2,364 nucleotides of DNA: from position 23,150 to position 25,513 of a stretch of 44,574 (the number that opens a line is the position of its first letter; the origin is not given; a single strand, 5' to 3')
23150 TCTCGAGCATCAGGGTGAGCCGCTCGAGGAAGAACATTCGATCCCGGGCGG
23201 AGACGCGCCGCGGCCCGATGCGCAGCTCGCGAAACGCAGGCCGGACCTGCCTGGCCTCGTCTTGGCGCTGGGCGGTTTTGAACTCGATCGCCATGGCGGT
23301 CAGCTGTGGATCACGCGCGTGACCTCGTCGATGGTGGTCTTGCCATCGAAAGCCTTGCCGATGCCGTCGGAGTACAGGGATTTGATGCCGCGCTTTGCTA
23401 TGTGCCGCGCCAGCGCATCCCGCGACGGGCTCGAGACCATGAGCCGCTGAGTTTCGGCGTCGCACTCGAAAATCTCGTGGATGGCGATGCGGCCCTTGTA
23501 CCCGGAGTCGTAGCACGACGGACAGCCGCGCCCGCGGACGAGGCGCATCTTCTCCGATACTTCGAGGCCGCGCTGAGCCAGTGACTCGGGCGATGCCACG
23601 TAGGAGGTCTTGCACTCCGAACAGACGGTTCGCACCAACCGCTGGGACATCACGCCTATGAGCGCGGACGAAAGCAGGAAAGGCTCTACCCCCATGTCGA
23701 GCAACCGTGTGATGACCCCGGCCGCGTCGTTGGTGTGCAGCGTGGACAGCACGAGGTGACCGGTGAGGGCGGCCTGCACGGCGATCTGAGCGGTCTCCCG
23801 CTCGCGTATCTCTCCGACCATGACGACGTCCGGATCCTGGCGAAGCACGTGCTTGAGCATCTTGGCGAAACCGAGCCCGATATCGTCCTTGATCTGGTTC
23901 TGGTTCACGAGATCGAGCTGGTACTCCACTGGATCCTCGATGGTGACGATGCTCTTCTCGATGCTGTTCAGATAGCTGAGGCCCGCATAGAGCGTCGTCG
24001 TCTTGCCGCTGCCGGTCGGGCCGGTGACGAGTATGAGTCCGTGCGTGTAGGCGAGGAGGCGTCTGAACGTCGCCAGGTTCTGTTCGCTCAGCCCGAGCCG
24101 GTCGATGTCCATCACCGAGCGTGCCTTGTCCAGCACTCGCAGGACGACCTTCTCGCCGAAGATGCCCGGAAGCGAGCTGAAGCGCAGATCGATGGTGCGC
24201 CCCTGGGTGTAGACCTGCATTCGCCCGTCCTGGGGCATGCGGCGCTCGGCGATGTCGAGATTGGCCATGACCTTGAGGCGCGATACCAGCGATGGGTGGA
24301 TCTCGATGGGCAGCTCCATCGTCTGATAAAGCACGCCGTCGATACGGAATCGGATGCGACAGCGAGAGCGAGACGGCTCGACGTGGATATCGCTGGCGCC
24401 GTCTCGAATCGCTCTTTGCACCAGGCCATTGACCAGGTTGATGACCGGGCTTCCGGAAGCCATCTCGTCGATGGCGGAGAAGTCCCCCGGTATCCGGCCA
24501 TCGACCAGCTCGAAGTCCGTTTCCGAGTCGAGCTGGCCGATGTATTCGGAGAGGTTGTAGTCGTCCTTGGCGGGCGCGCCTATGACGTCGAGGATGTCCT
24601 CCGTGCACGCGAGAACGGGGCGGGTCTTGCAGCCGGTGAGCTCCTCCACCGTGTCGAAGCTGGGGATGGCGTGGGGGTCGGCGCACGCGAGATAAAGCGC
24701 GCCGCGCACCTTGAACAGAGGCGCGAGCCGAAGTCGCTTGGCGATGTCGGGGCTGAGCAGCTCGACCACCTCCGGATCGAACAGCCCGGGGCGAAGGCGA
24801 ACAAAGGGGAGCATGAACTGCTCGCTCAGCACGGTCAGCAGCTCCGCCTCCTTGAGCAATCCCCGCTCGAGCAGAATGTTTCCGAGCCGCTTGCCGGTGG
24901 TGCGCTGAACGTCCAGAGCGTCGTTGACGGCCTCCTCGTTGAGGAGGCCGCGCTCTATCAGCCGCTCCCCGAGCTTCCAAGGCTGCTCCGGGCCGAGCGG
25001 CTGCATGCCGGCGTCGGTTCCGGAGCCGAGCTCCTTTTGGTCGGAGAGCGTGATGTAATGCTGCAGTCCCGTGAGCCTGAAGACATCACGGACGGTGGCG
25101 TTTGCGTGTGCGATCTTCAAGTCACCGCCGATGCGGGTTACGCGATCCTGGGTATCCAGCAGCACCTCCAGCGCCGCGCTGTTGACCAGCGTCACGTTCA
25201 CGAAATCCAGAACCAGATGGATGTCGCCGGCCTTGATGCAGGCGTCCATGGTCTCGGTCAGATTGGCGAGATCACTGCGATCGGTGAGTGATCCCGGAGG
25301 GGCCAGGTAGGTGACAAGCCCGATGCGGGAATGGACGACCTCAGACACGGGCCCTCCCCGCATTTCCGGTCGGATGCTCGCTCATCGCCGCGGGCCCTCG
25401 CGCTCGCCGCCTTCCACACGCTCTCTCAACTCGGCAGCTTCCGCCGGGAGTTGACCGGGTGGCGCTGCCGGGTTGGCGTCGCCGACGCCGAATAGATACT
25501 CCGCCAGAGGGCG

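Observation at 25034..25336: STAS (anti-sigma-antagonist-like) domain fused to the N-terminus of the secretion ATPase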

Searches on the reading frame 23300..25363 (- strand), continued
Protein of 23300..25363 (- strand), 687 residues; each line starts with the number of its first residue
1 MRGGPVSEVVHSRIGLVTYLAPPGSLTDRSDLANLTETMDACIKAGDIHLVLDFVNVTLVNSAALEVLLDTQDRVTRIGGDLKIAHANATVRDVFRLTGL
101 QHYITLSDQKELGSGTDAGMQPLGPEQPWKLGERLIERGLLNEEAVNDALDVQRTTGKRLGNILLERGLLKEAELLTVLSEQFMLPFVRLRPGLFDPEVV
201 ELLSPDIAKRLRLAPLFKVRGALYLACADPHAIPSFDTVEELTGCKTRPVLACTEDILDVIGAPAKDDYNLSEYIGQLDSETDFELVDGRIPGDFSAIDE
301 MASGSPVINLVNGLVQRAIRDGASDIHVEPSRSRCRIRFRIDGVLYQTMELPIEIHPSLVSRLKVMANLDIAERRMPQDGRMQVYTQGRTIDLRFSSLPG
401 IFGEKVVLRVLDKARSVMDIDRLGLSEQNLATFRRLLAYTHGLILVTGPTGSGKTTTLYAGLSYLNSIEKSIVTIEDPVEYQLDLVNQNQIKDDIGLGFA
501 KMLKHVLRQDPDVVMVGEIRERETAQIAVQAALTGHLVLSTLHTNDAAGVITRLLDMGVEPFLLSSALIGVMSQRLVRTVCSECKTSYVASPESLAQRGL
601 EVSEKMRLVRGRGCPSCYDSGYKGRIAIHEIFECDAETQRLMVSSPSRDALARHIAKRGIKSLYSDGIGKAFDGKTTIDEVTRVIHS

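Call 55: search_protein_families(library=pfam, proteins=[L059:9571-9915:+], max_evalue=0.01)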
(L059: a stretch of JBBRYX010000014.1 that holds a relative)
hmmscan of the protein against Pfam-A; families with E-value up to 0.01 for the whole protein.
L059:9571-9915:+ (115 aa): 2 families
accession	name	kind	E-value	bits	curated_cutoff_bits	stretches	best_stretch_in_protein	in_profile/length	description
PF01740.26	STAS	-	9.9e-13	48.2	22.6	1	6-110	2-106/106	STAS domain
PF13466.11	STAS_2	-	2.9e-07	31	29.2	1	17-97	1-79/80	STAS domain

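Call 66: search_solved_structures(query=window:23300-25363:-, max_evalue=0.00001, show_alignments=0)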
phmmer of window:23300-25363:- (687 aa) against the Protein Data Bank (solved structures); distinct sequences matched with E-value up to 0.00001: 41.
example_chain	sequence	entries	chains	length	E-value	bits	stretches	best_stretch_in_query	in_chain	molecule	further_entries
5zfr_A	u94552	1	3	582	2.3e-138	465.7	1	124-684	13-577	Type IV pilus biogenesis ATPase PilB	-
6olj_C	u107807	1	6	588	1.7e-135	456.3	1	118-684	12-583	Type IV pilus biogenesis ATPase PilB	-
5tsg_B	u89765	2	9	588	2.2e-135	455.8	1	118-684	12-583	Type IV pilus biogenesis ATPase PilB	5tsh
6f8l_G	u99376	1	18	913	4e-134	451.7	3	130-682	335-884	Type IV pilus assembly protein PilF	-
3jc8_Ba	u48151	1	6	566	1.1e-131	443.6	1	130-682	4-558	Type IV-A pilus assembly ATPase PilB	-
4pht_A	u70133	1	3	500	9.6e-125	420.7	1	268-685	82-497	General secretory pathway protein E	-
1p9r_A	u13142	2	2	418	2.8e-122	412.6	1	279-683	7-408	General secretion pathway protein E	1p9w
4kss_A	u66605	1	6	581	5.3e-122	411.7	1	300-685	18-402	Type II secretion system protein E, hemolysin-coregulated protein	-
4ksr_A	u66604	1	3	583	5.3e-122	411.6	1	300-685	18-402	Type II secretion system protein E, Hemolysin-coregulated protein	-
5oiu_A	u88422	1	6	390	4.6e-106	359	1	310-682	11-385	Type IV pilus assembly protein PilF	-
5it5_F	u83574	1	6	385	6e-106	358.6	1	311-682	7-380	ATP binding motif-containing protein PilF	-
6ejf_A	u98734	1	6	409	6.5e-106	358.5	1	311-682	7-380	Type IV pilus assembly protein PilF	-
8dze_A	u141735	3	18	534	3.5e-36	128.1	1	382-651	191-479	BfpD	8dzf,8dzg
5fl3_A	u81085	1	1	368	1.9e-35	125.7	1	315-578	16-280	PILI RETRACTION PROTEIN PILT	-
3jvu_A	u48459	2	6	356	3.5e-34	121.5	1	320-580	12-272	Twitching mobility protein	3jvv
5htl_A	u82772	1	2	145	1e-13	53.9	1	130-233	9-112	MSHA biogenesis protein MshE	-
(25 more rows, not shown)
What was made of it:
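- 24818..24976 (-): Two tandem 24-residue c-di-GMP-binding motifs of MshEN, residues 130-153 and 159-182, separated by a 5-residue spacer. Aligns to MshE 5htl at E 1e-13 (call 66).
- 23315..24457 (-): T2SSE ATPase core, residues 303-683: Walker A 448-456, Walker B/Asp box 513-521, His box 539-546, and the tetracysteine motif C581/C584/C614/C617. Residues 118-684 align with the whole of Geobacter PilB 5tsg/5zfr (call 66).
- Closest known: PilB type IVa pilus assembly ATPase. Same: Residues 118-684 align end to end with the whole 588-aa PilB, E about 1e-135 (call 66).
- The MshEN domain and the remaining PilB-like N-terminus are still present (call 66).
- Tried and rejected: It is superseded by call 66.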

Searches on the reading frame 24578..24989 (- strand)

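Call 67: search_solved_structures(query=window:24578-24989:-, max_evalue=0.01, show_alignments=1)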
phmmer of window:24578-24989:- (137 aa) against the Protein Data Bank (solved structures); distinct sequences matched with E-value up to 0.01: 0.
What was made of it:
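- Tried and rejected: One PDB query was out of frame and returned nothing (call 67).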

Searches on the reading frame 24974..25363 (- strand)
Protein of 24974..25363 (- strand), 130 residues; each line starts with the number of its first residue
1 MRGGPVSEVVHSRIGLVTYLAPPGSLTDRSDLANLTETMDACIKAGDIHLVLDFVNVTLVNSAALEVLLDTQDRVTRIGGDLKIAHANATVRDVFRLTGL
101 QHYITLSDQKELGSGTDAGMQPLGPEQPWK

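Call 3: search_protein_families(library=pfam, proteins=[window:25034-25363:-], max_evalue=1)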
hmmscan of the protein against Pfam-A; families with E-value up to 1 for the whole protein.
window:25034-25363:- (110 aa): 3 families
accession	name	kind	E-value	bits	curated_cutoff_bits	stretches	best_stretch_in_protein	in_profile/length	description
PF01740.26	STAS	-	1.3e-10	41.5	22.6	1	34-108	26-101/106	STAS domain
PF13466.11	STAS_2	-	1.2e-08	35.4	29.2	1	28-101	8-80/80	STAS domain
PF23444.1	DUF7127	-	0.0013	19.4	27.6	1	37-84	18-64/83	Family of unknown function (DUF7127)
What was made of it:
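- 25049..25336 (-): STAS fold, residues 10-105: strands 10-14, 17-21, 49-53 and 81-85; helices 29-44, 62-77 and 89-98. Pfam scores above the gathering cut-off (call 3).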

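Call 4: search_protein_families(library=ncbifam, proteins=[window:25034-25363:-], max_evalue=1)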
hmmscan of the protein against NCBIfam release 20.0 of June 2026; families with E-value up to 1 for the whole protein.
window:25034-25363:- (110 aa): 2 families
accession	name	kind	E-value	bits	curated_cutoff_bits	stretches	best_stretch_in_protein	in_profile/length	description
TIGR00377.1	ant_ant_sig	superfamily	5.4e-12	45.6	53.45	1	32-108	27-104/108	anti-sigma factor antagonist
TIGR02886.1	spore_II_AA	equivalog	2.6e-09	37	114.75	1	28-108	19-100/106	anti-sigma F factor antagonist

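Call 12: find_homologous_proteins(query=window:24974-25363:-, max_evalue=0.001)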
Query window:24974-25363:-: 8 candidates shared short words with the query, none scored E <= 0.001.
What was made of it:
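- Tried and rejected: A word-indexed homologue search with the 130-residue N-terminus alone found nothing (call 12).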

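Call 22: search_protein_representatives(protein=window:24974-25363:-)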
Query: 130 residues. Proteins with E-value up to 0.001 (for the whole library): 822; up to 1e-10: 77; up to 1e-30: 0. The best 150 are listed.
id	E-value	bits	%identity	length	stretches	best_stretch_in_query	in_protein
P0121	2.8e-29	118.2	55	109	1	7-110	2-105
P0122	6.4e-29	117.1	54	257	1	8-122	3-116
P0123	2.9e-26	108.5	56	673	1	7-114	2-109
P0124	3.3e-26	108.3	32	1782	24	38-65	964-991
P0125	1.3e-25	106.4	53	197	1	8-110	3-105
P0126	5.0e-23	98.1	45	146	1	8-109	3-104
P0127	1.6e-22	96.4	45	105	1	7-108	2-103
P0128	1.5e-21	93.3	43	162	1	7-129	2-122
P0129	1.5e-21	93.3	47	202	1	7-106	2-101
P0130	6.0e-21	91.3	54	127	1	7-89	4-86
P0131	7.3e-21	91.0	49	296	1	7-112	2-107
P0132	1.3e-20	90.2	45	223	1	7-126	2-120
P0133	1.9e-20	89.7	51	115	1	7-92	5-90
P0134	2.1e-20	89.6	46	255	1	8-111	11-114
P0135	2.3e-20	89.4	42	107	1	8-109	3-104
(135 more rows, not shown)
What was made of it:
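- Tried and rejected: Most were short contig-end fragments, so it was of little use for counting architectures (call 22).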

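Call 32: search_solved_structures(query=A1, max_evalue=1, show_alignments=3)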
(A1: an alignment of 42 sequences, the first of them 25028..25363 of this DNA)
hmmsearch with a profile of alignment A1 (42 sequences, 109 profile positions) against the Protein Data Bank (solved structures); distinct sequences matched with E-value up to 1: 17.
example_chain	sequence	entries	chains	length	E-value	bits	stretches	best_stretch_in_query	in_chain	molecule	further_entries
1auz_A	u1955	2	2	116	3.5e-09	39.9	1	26-108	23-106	SPOIIAA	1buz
1th8_B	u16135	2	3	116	1e-08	38.4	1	26-107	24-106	Anti-sigma F factor antagonist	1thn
1tid_B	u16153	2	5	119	7.6e-08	35.6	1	26-107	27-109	Anti-sigma F factor antagonist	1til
2ka5_A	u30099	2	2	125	4e-06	30.1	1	16-106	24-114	Putative anti-sigma factor antagonist TM_1081 | Putative anti-sigma factor antagonist TM1081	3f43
6m36_B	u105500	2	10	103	9.3e-06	28.9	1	43-105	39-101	Anti-sigma-B factor antagonist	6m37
4hyl_A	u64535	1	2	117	1e-05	28.8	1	45-102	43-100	Stage II sporulation protein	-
1sbo_A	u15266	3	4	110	2.3e-05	27.6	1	28-107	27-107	Putative anti-sigma factor antagonist TM1442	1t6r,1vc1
8ih8_A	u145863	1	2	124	0.0013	22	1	29-72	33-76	Anti-sigma-F factor antagonist RsfB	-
4qtp_A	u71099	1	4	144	0.0015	21.8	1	30-100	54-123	Anti-sigma factor antagonist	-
1h4y_A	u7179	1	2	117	0.0036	20.6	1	26-98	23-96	ANTI-SIGMA F FACTOR ANTAGONIST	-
1h4x_A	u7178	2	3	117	0.0096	19.2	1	26-98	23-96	ANTI-SIGMA F FACTOR ANTAGONIST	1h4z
3t6o_A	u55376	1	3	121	0.028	17.7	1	26-100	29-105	Sulfate transporter/antisigma-factor antagonist STAS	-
8b8d_A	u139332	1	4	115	0.054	16.8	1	34-83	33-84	Phosphoprotein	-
7ch8_K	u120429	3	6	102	0.16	15.2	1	42-101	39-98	STAS domain-containing protein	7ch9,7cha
1xw8_A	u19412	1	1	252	0.19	15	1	4-49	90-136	UPF0271 protein ybgL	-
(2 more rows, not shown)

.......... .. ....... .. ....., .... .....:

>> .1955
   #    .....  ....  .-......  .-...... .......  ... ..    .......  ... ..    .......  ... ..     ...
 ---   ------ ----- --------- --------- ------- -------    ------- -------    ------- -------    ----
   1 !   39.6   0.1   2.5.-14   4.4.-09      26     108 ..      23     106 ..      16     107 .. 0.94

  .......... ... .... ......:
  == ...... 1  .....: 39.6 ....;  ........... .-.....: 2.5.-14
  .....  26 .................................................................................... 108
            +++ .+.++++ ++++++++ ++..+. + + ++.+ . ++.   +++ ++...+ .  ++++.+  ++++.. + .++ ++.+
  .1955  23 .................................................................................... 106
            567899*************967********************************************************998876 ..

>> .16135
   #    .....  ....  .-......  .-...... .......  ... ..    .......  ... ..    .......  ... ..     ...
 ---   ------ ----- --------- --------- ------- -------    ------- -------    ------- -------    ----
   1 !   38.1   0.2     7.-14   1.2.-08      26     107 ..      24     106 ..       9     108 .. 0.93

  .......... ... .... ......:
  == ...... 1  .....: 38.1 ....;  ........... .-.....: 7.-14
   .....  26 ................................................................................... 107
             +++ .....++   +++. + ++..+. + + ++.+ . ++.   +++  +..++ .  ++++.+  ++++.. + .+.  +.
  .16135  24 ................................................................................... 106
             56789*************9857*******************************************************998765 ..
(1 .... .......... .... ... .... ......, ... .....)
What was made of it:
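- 25178..25180 (-): Ser62 codon (AGC), at the N-terminus of helix 2. It is the structural equivalent of SpoIIAA phospho-Ser58. Profile alignment to 1auz (call 32).
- On Anti-sigma-factor antagonist (SpoIIAA/RsbV type, TIGR00377): Ser62 aligns with SpoIIAA Ser58 (call 32).
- Checked: A profile built from 42 family members finds SpoIIAA (1auz, E 3.5e-9) and RsbV in the PDB, and places Ser62 on SpoIIAA Ser58 (call 32).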

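Call 37: predict_structure(alignment_id=A1)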
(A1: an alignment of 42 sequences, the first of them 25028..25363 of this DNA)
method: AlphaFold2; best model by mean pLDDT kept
length: 112 residues; sequences in the alignment: 42
mean_pLDDT: 92.0   pTM: 0.82
mean pLDDT of the five models: 92.0, 89.2, 88.3, 86.5, 81.1
residues with pLDDT >= 90: 97; 70-90: 7; 50-70: 5; < 50: 3
segments of 3 or more residues with pLDDT < 50: none
pLDDT, mean of each block of 10 residues (from residue 1): 72 95 93 96 97 96 97 98 97 96 87 42
secondary structure, 60 per line:
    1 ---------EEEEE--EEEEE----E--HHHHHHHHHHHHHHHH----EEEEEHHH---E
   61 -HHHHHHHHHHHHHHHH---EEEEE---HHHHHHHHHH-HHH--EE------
elements in order: E10-14 E17-21 H29-44 E49-53 H62-77 E81-85 H89-98
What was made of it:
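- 25049..25336 (-): AF2 pLDDT 92 (call 37).
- On STAS domain (Pfam PF01740 / PF13466): AF2 model has pLDDT 92 (call 37).
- Checked: AlphaFold2 model of residues 1-112: pLDDT 92, pTM 0.82 (call 37).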

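Call 41: fold_search(model_id=the predicted structure, library=pdb)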
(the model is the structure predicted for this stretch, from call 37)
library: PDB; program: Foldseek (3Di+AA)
matches with E <= 10: 948; with E <= 0.001: 30
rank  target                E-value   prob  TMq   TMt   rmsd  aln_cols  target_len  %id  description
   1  1thn_B                3.2e-07  1.00  0.80  0.78   1.6       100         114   21  Crystal Structures of the ADP and ATP bound forms of the Bacillus Anti-sigma factor SpoIIAB in complex with the Anti-a (released 2004-06-15)
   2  1tid_D                6.9e-07  1.00  0.80  0.76   1.6       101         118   20  Crystal Structures of the ADP and ATP bound forms of the Bacillus Anti-sigma factor SpoIIAB in complex with the Anti-a (released 2004-06-15)
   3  1th8_B                8.4e-07  1.00  0.81  0.79   2.2       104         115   20  Crystal Structures of the ADP and ATP bound forms of the Bacillus Anti-sigma factor SpoIIAB in complex with the Anti-a (released 2004-06-15)
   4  6m36_B                1.0e-06  1.00  0.78  0.86   1.9       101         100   23  The crystal structure of B. subtilis RsbV/RsbW complex in the monoclinic crystal form (released 2020-07-15)
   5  1tid_B                1.9e-06  1.00  0.81  0.77   2.2       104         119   19  Crystal Structures of the ADP and ATP bound forms of the Bacillus Anti-sigma factor SpoIIAB in complex with the Anti-a (released 2004-06-15)
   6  4hyl_A                2.1e-06  1.00  0.67  0.66   4.2       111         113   19  The crystal structure of an anti-sigma-factor antagonist from Haliangium ochraceum DSM 14365 (released 2012-11-28)
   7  6m36_H                5.3e-06  1.00  0.78  0.86   1.7       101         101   23  The crystal structure of B. subtilis RsbV/RsbW complex in the monoclinic crystal form (released 2020-07-15)
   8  1til_B                6.0e-06  1.00  0.80  0.77   2.2       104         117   19  Crystal Structures of the ADP and ATP bound forms of the Bacillus Anti-sigma factor SpoIIAB in complex with the Anti-a (released 2004-06-15)
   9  1h4x_A                7.8e-06  1.00  0.72  0.73   3.0       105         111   15  Structure of the Bacillus Cell Fate Determinant SpoIIAA in the Phosphorylated Form (released 2001-07-06)
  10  1h4z                  8.4e-06  1.00  0.73  0.74   2.6       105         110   15  Structure of the Anti-Sigma Factor Antagonist SpoIIAA in its Unphosphorylated Form (released 2001-07-06)
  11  3f43                  1.3e-05  1.00  0.83  0.80   1.7       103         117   19  Crystal structure of a putative anti-sigma factor antagonist (tm1081) from thermotoga maritima at 1.59 A resolution (released 2008-11-25)
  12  6m36_F                1.6e-05  1.00  0.73  0.84   2.0        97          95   22  The crystal structure of B. subtilis RsbV/RsbW complex in the monoclinic crystal form (released 2020-07-15)
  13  4hyl_B                1.6e-05  1.00  0.73  0.72   2.7       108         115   20  The crystal structure of an anti-sigma-factor antagonist from Haliangium ochraceum DSM 14365 (released 2012-11-28)
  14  4qtp_A                2.0e-05  1.00  0.80  0.77   2.2       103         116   18  Crystal Structure of an Anti-sigma Factor Antagonist from Mycobacterium paratuberculosis (released 2014-07-16)
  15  1vc1_A                2.2e-05  1.00  0.81  0.82   2.4       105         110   18  Crystal structure of the TM1442 protein from Thermotoga maritima, a homolog of the Bacillus subtilis general stress re (released 2004-09-28)
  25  1auz_MODEL_1_A        1.2e-04  1.00  0.77  0.75   1.9       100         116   22  SOLUTION STRUCTURE OF SPOIIAA, A PHOSPHORYLATABLE COMPONENT OF THE SYSTEM THAT REGULATES TRANSCRIPTION FACTOR  (released 1998-07-01)
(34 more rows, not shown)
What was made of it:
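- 25049..25336 (-): Foldseek TM 0.80 to SpoIIAA (call 41).
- On STAS domain (Pfam PF01740 / PF13466): Foldseek gives TM 0.80 and rmsd 1.6 to SpoIIAA 1thn_B, and 30 PDB hits at E <= 1e-3, nearly all of them STAS proteins (call 41).
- Closest known: SpoIIAA / RsbV anti-sigma-factor antagonists. Same: The serine lies at the phospho-site position (calls 32, 41).
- Closest known: MlaB-MlaF. Same: MlaB appears among the fold hits (call 41, rank 27).
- Checked: Foldseek top hits are SpoIIAA (1thn_B, TM 0.80, rmsd 1.6) and RsbV (call 41).
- The closest structures are phosphorylatable antagonists bound to their kinases (call 41). The best fold matches are SpoIIAA and RsbV in complex with their kinases (call 41). 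Fold matches include SLC26/SulP transporter STAS domains (call 41, ranks 28-49). Similarity to transporter STAS domains is much weaker (TM 0.55-0.65) than to the antagonist type (TM 0.80) (call 41).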
